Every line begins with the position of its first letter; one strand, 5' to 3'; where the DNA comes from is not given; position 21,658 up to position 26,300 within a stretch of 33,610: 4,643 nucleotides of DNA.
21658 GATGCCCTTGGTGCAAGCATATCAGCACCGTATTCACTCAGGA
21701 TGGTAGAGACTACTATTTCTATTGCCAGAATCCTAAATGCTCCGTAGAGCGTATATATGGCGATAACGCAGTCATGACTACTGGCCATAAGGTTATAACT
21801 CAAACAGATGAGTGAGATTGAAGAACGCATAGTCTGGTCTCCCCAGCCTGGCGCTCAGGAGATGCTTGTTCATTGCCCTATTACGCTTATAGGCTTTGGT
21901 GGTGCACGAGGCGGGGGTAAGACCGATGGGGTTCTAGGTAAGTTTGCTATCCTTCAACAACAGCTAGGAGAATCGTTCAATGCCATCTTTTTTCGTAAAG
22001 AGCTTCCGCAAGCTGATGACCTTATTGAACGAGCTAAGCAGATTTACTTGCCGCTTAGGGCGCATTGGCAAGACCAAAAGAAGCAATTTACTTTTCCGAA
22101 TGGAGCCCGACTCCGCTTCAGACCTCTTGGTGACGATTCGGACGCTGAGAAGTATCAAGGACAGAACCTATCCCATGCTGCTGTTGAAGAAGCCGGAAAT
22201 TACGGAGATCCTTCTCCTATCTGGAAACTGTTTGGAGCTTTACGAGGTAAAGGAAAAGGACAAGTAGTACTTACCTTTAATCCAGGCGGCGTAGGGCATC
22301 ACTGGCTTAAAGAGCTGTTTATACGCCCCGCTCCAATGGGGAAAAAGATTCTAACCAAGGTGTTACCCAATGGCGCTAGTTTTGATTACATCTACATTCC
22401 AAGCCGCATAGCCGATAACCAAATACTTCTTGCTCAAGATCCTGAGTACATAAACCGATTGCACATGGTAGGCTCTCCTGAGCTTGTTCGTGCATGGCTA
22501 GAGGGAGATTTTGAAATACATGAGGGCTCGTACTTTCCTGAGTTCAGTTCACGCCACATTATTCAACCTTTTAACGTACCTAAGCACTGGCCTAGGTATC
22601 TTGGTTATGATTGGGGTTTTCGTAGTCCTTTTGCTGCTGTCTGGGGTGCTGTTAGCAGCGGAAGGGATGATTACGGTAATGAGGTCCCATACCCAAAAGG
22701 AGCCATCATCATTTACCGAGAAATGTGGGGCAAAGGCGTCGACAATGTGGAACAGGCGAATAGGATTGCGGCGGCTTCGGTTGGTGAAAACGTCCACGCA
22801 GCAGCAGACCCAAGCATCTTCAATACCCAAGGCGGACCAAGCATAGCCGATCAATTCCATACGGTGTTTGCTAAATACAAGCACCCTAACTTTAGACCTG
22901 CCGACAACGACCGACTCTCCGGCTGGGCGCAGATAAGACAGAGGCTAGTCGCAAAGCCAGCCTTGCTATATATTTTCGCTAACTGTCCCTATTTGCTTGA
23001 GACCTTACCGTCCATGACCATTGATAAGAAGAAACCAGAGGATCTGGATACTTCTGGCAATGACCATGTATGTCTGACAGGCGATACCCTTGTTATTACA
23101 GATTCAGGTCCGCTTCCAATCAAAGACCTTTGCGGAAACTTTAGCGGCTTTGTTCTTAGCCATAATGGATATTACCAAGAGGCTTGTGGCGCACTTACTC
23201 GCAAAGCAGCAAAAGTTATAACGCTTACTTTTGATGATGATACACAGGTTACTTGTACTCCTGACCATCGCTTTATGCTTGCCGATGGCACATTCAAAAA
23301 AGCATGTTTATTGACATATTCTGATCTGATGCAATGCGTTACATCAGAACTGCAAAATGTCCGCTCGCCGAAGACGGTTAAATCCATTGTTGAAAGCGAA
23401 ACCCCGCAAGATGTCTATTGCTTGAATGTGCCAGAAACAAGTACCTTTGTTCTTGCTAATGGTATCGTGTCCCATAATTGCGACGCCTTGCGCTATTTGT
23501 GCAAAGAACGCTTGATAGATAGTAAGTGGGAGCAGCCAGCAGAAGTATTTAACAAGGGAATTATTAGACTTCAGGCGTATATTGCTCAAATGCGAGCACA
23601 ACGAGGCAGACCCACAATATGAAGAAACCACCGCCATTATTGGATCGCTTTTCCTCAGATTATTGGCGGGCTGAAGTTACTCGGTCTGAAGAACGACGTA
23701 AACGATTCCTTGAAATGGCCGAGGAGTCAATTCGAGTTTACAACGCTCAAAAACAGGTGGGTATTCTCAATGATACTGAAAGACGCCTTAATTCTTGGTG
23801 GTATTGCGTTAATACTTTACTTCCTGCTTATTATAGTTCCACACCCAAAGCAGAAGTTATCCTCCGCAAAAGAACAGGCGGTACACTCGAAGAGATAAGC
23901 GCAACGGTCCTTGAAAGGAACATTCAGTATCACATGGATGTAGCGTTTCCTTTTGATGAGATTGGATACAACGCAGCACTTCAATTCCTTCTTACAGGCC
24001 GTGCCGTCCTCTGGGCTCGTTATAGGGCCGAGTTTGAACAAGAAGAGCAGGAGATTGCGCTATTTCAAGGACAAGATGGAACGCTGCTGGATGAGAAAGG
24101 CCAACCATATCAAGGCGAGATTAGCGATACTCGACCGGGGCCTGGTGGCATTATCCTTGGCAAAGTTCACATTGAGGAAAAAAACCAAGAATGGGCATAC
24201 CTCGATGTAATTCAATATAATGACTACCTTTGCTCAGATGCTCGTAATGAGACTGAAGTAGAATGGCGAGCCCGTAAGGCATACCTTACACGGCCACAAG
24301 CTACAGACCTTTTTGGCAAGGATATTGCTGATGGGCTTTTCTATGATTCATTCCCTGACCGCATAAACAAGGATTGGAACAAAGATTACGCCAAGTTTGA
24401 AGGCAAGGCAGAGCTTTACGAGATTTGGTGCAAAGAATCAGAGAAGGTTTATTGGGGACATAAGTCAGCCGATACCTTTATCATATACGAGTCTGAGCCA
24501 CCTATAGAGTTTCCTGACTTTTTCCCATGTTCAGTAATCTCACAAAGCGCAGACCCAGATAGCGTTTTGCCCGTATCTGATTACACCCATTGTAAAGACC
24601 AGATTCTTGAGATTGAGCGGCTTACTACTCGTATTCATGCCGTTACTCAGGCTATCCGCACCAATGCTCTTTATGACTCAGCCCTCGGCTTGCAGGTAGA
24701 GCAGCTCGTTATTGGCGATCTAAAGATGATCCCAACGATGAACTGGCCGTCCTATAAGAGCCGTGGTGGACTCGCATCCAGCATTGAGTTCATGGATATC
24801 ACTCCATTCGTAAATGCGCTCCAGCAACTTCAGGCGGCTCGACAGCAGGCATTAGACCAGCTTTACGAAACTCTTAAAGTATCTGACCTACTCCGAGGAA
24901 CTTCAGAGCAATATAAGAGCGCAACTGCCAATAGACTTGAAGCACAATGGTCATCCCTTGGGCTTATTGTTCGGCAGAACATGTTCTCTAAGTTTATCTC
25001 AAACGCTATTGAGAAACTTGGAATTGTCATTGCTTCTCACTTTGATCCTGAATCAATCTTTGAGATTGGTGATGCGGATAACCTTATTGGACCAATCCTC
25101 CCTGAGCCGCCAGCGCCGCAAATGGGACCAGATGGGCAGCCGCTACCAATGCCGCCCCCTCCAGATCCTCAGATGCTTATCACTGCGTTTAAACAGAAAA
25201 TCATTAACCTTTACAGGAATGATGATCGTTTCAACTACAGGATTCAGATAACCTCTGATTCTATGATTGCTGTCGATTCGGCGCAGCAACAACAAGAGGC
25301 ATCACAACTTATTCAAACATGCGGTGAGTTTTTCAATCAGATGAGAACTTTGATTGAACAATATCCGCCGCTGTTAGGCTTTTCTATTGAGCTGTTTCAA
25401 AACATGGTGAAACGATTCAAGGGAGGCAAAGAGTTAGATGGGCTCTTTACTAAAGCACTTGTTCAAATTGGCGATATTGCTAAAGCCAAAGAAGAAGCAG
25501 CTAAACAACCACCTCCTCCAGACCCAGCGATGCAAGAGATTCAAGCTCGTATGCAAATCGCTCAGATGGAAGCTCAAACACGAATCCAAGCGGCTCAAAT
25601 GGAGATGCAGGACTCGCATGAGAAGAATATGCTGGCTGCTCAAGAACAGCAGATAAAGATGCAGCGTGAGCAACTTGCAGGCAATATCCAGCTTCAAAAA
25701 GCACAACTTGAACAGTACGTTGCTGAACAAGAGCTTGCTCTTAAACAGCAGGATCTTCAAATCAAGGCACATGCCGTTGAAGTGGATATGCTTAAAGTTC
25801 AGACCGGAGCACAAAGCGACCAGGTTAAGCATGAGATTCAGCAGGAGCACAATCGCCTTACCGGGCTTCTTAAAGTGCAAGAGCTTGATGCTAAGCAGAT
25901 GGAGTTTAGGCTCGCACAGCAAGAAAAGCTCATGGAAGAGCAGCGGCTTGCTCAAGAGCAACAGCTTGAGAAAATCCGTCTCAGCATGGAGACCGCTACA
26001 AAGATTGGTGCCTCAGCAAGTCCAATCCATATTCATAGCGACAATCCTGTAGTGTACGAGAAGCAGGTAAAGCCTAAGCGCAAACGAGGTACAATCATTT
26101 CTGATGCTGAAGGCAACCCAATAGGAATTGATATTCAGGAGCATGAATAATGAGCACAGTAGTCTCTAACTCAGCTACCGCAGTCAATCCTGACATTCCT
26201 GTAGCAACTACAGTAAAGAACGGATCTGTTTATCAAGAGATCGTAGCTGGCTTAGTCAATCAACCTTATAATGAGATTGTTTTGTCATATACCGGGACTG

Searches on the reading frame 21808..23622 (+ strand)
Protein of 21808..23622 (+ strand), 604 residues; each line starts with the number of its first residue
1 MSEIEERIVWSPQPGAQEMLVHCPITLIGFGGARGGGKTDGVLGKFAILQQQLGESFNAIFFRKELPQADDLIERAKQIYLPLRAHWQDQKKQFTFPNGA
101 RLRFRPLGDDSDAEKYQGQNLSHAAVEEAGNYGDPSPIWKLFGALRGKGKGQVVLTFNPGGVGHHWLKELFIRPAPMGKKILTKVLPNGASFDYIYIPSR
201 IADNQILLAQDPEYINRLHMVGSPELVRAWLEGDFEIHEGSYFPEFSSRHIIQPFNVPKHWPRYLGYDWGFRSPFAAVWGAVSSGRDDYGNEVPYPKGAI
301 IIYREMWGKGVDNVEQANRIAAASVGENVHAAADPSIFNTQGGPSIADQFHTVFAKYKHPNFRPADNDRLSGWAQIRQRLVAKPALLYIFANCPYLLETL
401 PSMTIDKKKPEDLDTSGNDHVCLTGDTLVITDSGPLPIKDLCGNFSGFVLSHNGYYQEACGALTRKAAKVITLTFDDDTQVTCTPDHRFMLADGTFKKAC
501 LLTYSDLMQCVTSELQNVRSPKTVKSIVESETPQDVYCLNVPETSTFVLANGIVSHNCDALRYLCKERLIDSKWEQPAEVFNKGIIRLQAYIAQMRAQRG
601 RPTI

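Call 17: find_related_loci(query=window:21808-23622:+, collection=viral_contigs, flank=10000)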
Query window:21808-23622:+ (604 aa) in viral_contigs; peptide patterns used: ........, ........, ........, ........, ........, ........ (x = any residue, [..] = any of these).
425 stretches matched a pattern; 413 encode a relative of the query (tblastn E <= 1e-3); the best 80 are kept; 80 distinct loci.
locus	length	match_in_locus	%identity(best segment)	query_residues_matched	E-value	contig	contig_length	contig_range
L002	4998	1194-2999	76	3-604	0e+0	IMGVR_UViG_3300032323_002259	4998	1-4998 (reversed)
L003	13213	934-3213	86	1-604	0e+0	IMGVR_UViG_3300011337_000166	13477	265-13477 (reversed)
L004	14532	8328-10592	83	6-604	0e+0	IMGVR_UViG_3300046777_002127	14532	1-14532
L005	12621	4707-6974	83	5-604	0e+0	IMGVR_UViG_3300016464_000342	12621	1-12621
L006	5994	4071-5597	82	4-512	0e+0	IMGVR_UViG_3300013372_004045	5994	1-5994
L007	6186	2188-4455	82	5-604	0e+0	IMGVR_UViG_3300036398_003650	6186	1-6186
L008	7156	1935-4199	82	6-604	0e+0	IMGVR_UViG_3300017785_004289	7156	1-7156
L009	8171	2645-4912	82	5-604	0e+0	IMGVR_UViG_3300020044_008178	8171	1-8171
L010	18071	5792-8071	80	1-604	0e+0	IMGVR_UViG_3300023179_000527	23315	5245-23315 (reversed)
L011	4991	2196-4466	81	4-604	0e+0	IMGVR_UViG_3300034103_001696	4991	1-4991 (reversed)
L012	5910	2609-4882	80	3-604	0e+0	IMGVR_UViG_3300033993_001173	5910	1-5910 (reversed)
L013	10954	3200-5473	80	3-604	0e+0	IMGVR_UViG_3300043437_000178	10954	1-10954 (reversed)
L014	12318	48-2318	81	4-604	0e+0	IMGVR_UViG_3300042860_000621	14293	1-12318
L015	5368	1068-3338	81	4-604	0e+0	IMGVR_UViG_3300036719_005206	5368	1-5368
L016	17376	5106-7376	81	4-604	0e+0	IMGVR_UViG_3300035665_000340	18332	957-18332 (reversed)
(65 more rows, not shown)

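Call 18: search_protein_families(library=phrogs, proteins=[window:21808-23622:+], max_evalue=0.001)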
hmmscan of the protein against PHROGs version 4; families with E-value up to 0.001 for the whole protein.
window:21808-23622:+ (604 aa): 5 families
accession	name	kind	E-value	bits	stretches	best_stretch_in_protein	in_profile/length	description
phrog_2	-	head and packaging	5.6e-38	132.2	1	6-422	261-582/807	terminase large subunit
phrog_979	-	head and packaging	7.4e-33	115.1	1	4-239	145-410/642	terminase large subunit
phrog_9526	-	head and packaging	2.1e-11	44.8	1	7-131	5-136/280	terminase large subunit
phrog_3717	-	head and packaging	0.00082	19.9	0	32-271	30-260/277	terminase large subunit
phrog_5653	-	head and packaging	0.00087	20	0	236-287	4-57/199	terminase large subunit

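Call 24: search_dna_similar(query=window:21808-23622:+, collection=phages, mode=protein, max_rows=15)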
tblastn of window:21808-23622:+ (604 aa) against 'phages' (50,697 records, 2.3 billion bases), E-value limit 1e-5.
Records with a match: 753; places in all: 755; records where one place covers at least 80% of the query: 14.
Best place of each record, by identity: <60% 753.
By first word of the organism name: Pseudomonas 211; Arthrobacter 72; Escherichia 58; Salmonella 55; Xanthomonas 40; Stenotrophomonas 37; Erwinia 31; Achromobacter 29; Vibrio 28; Acinetobacter 24; and 50 more.
By host as written in the record: - 65; Pseudomonas aeruginosa 58; Arthrobacter sp. ATCC 21022 54; Pseudomonas aeruginosa PAO1 32; Escherichia coli 23; Stenotrophomonas maltophilia 18; Pseudomonas syringae pv. actinidiae 18; Salmonella enterica subsp. enterica serovar Enteritidis PT1 14; and 222 more.
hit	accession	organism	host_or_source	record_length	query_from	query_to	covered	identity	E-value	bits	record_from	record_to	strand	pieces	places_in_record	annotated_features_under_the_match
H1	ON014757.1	Pseudanabaena phage Pam5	Pseudanabaena sp.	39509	9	422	69%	41.7%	2e-102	346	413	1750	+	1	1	terminase large subunit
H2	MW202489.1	Bacteriophage sp.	Manatee Spring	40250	8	420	68%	38.2%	2e-80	283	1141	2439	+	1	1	large subunit terminase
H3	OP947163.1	Rhodobacteraceae phage LS06-2018-MD07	-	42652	7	494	81%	30.5%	8e-63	231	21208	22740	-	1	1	terminase large subunit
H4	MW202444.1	Bacteriophage sp.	Manatee Spring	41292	6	422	69%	33.2%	2e-61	227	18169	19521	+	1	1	large subunit terminase | putative ATPase subunit of terminase (gpP-like)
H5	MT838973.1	Bacteriophage sp.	human fecal samples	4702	1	421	70%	32.8%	5e-47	183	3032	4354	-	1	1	record has no annotation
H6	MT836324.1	Bacteriophage sp.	human fecal samples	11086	1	421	70%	32.2%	2e-44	176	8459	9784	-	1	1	record has no annotation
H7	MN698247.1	Pelagibacter phage HTVC115P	Candidatus Pelagibacter sp. HTCC7211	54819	1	421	70%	31.7%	2e-48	188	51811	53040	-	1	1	terminase large subunit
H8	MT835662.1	Bacteriophage sp.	human fecal samples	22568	7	439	72%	30.7%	7e-48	186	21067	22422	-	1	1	record has no annotation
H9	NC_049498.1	Arthrobacter phage Abba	Arthrobacter globiformis B-2979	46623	10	420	68%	32.2%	4e-43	172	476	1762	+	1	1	2: terminase large subunit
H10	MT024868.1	Arthrobacter phage Abba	Arthrobacter globiformis B-2979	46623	10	420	68%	32.2%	4e-43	172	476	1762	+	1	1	2: terminase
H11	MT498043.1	Arthrobacter phage Jinkies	Arthrobacter globiformis B-2979 SEA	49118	10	422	68%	32.0%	3e-45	178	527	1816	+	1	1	2: terminase large subunit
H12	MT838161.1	Bacteriophage sp.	human fecal samples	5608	8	421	69%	31.8%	3e-43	172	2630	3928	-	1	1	record has no annotation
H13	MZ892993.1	Pelagibacter phage HTVC033P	Candidatus Pelagibacter sp. HTCC1062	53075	6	421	69%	31.6%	2e-53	203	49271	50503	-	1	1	terminase large subunit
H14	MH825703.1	Arthrobacter phage LeeroyJ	Arthrobacter sp. ATCC 21022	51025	10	421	68%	31.5%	3e-39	160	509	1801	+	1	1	2: terminase large subunit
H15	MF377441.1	Arthrobacter phage Timinator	Arthrobacter sp. ATCC 21022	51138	10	421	68%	31.5%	3e-39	160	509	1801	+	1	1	terminase large subunit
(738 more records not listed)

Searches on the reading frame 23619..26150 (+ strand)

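Call 18: search_protein_families(library=phrogs, proteins=[window:23619-26150:+], max_evalue=0.001)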
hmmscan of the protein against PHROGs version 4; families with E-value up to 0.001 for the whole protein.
window:23619-26150:+ (843 aa): 1 family
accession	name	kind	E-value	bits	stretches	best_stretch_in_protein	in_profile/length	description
phrog_12082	-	head and packaging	1e-98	332.7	1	13-704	21-708/715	portal protein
